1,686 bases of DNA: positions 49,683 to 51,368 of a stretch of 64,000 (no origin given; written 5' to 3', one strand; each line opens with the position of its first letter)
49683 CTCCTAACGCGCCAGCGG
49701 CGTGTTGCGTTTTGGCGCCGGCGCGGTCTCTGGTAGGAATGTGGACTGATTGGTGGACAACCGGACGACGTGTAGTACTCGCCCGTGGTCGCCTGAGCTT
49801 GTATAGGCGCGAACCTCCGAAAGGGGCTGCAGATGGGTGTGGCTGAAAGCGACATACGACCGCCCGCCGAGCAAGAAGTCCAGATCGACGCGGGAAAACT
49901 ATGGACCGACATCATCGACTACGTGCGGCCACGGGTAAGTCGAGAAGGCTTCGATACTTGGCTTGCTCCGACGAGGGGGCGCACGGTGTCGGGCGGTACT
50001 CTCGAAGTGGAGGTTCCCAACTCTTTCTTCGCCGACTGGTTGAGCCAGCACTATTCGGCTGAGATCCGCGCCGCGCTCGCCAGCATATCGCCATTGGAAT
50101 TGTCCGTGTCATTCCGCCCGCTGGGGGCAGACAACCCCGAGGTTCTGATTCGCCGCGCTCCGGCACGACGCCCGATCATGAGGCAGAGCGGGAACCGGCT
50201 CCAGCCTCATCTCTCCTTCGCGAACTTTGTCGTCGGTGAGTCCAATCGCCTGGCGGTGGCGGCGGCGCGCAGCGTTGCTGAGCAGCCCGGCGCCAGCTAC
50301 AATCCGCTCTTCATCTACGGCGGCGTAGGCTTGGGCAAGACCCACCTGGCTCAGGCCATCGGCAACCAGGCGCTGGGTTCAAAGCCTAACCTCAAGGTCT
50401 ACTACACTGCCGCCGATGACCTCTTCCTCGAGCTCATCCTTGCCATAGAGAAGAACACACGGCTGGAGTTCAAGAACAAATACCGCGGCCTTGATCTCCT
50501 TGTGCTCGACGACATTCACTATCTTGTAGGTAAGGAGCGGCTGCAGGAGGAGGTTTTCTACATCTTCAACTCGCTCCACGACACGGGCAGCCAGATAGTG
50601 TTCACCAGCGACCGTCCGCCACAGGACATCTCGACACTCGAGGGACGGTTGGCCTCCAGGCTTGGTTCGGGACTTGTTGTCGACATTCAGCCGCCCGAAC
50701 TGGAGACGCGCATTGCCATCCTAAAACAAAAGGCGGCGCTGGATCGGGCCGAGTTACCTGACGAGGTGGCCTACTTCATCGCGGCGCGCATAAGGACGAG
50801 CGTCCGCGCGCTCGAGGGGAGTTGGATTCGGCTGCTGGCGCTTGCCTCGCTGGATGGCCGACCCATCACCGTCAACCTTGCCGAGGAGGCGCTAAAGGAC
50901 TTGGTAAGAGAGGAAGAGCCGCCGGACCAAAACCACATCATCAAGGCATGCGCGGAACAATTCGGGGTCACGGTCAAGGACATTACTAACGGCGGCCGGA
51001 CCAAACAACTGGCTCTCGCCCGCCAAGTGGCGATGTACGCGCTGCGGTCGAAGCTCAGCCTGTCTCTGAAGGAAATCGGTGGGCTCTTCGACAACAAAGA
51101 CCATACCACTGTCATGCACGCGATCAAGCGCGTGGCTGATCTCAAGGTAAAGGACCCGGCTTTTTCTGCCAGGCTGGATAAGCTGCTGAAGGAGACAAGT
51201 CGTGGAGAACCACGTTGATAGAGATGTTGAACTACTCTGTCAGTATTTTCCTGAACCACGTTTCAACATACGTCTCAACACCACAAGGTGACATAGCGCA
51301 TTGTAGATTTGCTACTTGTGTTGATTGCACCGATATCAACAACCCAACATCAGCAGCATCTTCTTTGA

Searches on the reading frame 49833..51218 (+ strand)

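Call 92: search_protein_families(library=pfam, proteins=[window:49833-51218:+], max_evalue=0.001)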
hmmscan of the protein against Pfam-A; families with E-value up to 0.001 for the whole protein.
window:49833-51218:+ (461 aa): 5 families
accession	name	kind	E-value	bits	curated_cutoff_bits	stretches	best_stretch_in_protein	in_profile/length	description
PF00308.24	Bac_DnaA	-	1.2e-59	201.5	23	1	123-284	1-162/162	Bacterial DnaA ATPAse domain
PF08299.17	Bac_DnaA_C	-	7.3e-24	84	31.5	1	368-434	3-69/69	Bacterial dnaA protein helix-turn-helix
PF11638.13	DnaA_N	-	5.1e-14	52.2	24.6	1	22-83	2-64/65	DnaA N-terminal domain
PF01695.23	IstB_IS21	-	5.7e-12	46.1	24.1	1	159-262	95-195/238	IstB-like ATP binding protein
PF00004.35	AAA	-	1.1e-05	26.3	21.2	1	160-272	2-122/131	ATPase family associated with various cellular activities (AAA)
